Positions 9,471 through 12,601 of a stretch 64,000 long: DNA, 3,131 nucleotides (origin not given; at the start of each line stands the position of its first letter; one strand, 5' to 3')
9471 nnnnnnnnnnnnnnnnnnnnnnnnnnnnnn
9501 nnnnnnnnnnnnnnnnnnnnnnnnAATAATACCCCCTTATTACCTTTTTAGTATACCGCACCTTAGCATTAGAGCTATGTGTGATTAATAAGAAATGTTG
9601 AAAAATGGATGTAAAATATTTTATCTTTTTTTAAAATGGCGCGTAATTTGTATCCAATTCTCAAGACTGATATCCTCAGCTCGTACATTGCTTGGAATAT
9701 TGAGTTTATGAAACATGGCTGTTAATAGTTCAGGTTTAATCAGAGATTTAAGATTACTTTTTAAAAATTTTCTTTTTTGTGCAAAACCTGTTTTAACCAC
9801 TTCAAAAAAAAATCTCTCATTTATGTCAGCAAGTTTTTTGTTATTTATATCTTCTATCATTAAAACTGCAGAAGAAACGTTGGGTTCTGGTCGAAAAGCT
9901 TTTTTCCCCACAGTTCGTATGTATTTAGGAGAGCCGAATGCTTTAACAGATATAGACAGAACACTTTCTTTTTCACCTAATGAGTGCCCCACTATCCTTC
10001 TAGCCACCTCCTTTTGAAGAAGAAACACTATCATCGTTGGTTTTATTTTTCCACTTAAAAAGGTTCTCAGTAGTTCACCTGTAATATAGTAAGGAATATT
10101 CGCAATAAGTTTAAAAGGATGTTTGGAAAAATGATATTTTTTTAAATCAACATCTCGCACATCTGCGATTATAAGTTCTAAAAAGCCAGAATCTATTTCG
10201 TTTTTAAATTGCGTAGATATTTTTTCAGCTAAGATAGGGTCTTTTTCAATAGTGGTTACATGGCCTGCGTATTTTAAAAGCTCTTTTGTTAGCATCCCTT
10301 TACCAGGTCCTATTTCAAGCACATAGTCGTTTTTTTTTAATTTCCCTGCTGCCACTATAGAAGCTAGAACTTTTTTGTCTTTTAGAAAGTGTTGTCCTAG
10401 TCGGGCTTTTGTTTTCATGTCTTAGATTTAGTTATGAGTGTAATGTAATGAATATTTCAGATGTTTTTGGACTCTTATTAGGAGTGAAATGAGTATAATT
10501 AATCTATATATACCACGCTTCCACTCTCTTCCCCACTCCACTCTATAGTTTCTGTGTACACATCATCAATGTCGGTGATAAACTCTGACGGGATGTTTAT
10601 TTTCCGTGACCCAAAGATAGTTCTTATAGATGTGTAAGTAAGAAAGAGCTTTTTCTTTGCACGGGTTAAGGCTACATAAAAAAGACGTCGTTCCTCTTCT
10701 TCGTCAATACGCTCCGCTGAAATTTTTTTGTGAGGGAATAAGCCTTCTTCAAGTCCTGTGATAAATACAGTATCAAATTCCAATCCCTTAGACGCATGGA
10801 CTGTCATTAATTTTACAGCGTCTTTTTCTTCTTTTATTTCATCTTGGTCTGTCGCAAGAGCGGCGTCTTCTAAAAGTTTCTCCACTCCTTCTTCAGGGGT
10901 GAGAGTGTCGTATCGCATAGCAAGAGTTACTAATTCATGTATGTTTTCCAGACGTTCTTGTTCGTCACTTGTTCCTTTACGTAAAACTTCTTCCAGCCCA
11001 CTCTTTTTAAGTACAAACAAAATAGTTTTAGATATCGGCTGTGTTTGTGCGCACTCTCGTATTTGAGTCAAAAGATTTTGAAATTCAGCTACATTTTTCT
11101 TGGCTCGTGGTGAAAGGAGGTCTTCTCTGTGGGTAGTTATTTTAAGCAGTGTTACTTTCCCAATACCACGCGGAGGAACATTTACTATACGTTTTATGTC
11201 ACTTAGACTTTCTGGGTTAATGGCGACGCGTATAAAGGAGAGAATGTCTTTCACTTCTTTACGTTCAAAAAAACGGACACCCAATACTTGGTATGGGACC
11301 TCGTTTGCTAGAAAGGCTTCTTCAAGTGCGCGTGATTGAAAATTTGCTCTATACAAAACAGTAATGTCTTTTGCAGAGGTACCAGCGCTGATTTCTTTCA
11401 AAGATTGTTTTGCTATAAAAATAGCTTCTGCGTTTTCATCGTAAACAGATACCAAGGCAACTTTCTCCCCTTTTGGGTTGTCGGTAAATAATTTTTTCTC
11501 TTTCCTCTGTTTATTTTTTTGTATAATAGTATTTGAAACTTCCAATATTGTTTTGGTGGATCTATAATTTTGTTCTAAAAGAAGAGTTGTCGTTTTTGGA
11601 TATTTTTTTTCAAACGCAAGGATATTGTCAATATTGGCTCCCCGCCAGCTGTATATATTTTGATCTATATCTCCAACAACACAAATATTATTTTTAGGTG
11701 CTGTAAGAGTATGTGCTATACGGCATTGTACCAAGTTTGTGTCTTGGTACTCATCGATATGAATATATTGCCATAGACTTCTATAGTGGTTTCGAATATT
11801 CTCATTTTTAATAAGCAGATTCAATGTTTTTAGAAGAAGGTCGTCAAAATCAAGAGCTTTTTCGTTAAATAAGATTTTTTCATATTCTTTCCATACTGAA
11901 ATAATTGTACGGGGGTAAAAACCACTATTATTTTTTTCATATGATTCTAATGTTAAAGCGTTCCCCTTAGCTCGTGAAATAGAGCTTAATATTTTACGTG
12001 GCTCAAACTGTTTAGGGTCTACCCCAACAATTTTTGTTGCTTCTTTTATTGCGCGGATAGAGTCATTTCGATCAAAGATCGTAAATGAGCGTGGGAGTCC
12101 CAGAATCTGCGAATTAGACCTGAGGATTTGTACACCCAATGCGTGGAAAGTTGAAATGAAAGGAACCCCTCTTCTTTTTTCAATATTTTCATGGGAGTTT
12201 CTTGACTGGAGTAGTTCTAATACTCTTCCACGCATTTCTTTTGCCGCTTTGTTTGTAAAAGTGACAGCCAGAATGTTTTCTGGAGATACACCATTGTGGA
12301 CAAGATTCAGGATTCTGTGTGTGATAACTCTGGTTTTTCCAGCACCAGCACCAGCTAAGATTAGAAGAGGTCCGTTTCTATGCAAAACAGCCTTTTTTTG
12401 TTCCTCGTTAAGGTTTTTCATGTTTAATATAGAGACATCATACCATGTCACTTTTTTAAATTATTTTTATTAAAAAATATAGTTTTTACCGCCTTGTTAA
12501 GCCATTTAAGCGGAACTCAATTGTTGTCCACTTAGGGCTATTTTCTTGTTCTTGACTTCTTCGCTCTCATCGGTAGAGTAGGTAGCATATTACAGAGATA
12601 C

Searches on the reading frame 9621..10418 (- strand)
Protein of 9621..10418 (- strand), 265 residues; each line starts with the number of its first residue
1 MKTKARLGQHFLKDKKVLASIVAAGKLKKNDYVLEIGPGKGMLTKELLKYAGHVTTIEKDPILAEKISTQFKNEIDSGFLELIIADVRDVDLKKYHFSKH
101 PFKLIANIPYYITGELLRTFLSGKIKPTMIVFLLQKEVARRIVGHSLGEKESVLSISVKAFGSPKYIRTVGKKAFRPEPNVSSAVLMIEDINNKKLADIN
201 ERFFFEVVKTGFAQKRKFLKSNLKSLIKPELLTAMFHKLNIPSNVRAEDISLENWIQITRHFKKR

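Call 74: search_protein_families(library=pfam, proteins=[window:9621-10418:-], max_evalue=0.00001)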
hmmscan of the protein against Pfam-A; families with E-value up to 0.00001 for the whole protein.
window:9621-10418:- (265 aa): 1 family
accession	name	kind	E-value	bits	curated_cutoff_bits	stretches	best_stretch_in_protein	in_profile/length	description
PF00398.26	RrnaAD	-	6.2e-54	183.3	24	1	2-262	3-261/263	Ribosomal RNA adenine dimethylase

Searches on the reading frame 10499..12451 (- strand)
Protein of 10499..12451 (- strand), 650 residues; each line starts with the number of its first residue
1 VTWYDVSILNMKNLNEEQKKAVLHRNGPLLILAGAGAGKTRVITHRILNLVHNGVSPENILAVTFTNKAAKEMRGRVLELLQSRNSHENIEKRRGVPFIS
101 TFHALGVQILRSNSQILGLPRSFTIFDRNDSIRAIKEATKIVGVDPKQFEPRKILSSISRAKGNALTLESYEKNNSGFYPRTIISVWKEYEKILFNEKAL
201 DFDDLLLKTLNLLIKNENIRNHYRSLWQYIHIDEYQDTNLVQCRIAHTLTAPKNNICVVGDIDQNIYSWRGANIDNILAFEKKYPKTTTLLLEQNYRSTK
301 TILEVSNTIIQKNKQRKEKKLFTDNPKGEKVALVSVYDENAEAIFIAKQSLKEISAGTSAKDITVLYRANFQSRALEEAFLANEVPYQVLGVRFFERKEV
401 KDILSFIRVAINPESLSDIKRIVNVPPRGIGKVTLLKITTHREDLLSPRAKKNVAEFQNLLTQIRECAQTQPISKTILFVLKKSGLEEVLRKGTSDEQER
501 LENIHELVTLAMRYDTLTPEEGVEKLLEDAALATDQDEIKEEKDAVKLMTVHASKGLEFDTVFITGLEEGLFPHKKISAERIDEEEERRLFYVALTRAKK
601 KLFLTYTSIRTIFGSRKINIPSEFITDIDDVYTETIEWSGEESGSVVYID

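Call 74: search_protein_families(library=pfam, proteins=[window:10499-12451:-], max_evalue=0.00001)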
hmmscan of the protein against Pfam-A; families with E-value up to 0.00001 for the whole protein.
window:10499-12451:- (650 aa): 6 families
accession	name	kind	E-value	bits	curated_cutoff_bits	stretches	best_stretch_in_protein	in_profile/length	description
PF00580.27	UvrD-helicase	-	9.5e-84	281.7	23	1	14-285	1-271/271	UvrD/REP helicase N-terminal domain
PF13361.12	UvrD_C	-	9.3e-71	239.5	25.6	1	292-608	3-349/350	UvrD-like helicase C-terminal domain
PF13245.12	AAA_19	-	2.4e-21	76.8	25.1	1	18-268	1-132/134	AAA domain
PF13538.12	UvrD_C_2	-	1.4e-11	44.5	27.4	1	548-604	4-51/52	UvrD-like helicase C-terminal domain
PF01443.25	Viral_helicase1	-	1.7e-09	38.3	21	0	516-603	161-225/228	Viral superfamily 1 RNA helicase core domain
PF13087.12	AAA_12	-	4.2e-06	26.9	27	0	540-604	133-190/195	AAA domain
